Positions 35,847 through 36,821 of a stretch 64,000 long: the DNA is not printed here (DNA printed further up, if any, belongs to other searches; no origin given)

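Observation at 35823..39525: Outer-membrane barrel plus two tandem paralogous lipoproteins, divergent from an orphan histidine kinase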

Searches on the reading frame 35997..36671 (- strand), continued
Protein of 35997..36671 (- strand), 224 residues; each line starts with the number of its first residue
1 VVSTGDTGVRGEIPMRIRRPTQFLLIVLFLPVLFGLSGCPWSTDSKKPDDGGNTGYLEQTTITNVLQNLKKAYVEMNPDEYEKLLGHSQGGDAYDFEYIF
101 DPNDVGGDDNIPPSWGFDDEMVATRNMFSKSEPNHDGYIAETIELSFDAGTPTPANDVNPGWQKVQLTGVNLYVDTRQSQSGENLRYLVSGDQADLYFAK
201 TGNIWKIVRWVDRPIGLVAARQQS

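Call 81: search_solved_structures(query=A7, max_evalue=1)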
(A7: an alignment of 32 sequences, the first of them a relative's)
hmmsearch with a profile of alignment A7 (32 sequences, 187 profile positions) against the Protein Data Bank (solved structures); distinct sequences matched with E-value up to 1: 1.
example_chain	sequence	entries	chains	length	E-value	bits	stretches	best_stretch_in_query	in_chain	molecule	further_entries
5vh2_A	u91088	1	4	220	0.41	13.5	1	36-84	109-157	Cadherin-23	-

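Call 85: find_related_loci(query=P0005, collection=metagenome_contigs, flank=5000)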
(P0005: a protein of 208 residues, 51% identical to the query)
Query P0005 (208 aa) in metagenome_contigs; peptide patterns used: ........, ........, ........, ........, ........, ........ (x = any residue, [..] = any of these).
156 stretches matched a pattern, but none encodes a relative of the query by tblastn (E <= 1e-3).

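Call 86: find_related_loci(query=A7, collection=metagenome_contigs, flank=5000)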
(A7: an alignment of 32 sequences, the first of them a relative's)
Query A7 (206 aa) in metagenome_contigs; peptide patterns used: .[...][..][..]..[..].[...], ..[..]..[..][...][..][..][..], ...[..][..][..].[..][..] (x = any residue, [..] = any of these).
161 stretches matched a pattern; 8 encode a relative of the query (tblastn E <= 1e-3); 8 distinct loci.
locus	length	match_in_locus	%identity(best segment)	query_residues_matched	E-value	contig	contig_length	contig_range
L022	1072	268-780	53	39-206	3e-59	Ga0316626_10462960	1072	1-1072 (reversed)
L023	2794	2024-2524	53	42-206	1e-53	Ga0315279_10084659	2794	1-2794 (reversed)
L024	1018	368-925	47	19-199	2e-52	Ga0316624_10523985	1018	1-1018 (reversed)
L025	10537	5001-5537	48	29-204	6e-46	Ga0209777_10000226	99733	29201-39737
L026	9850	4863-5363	47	43-206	9e-45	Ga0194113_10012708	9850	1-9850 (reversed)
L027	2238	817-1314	43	39-204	9e-43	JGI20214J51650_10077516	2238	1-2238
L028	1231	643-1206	41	23-204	1e-43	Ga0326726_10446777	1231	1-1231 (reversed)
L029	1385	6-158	59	158-206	5e-16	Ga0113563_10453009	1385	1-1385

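Call 90: search_protein_families(library=pfam, proteins=[L008:8713-10983:+, L008:4127-4903:+, L008:4979-5623:+], max_evalue=0.1)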
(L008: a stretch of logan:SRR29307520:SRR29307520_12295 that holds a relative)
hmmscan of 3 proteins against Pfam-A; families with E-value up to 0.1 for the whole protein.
L008:8713-10983:+ (756 aa): 2 families
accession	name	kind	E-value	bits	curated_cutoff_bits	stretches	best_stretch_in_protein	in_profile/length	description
PF19313.5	DUF5916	-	3e-09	36.6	22.6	1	278-337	26-84/572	Domain of unknown function (DUF5916)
PF06452.16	CBM9_1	-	0.0022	18.3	23.4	1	52-193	1-136/185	Carbohydrate family 9 binding domain-like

L008:4127-4903:+ (258 aa): 0 families

L008:4979-5623:+ (214 aa): 0 families

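Call 98: find_encoding_contigs(protein=P0007, flank=6000, max_places=2)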
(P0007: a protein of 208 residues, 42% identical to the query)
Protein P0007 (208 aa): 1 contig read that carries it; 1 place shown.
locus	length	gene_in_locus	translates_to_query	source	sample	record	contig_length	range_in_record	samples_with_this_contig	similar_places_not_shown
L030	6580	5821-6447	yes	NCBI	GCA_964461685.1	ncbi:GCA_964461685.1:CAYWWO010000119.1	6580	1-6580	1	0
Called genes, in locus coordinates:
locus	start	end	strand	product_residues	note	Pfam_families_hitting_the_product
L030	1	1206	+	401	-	?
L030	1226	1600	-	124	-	PF00072:Response_reg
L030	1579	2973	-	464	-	PF00512:HisKA, PF02518:HATPase_c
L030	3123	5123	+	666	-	-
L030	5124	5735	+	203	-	-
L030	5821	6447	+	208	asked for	-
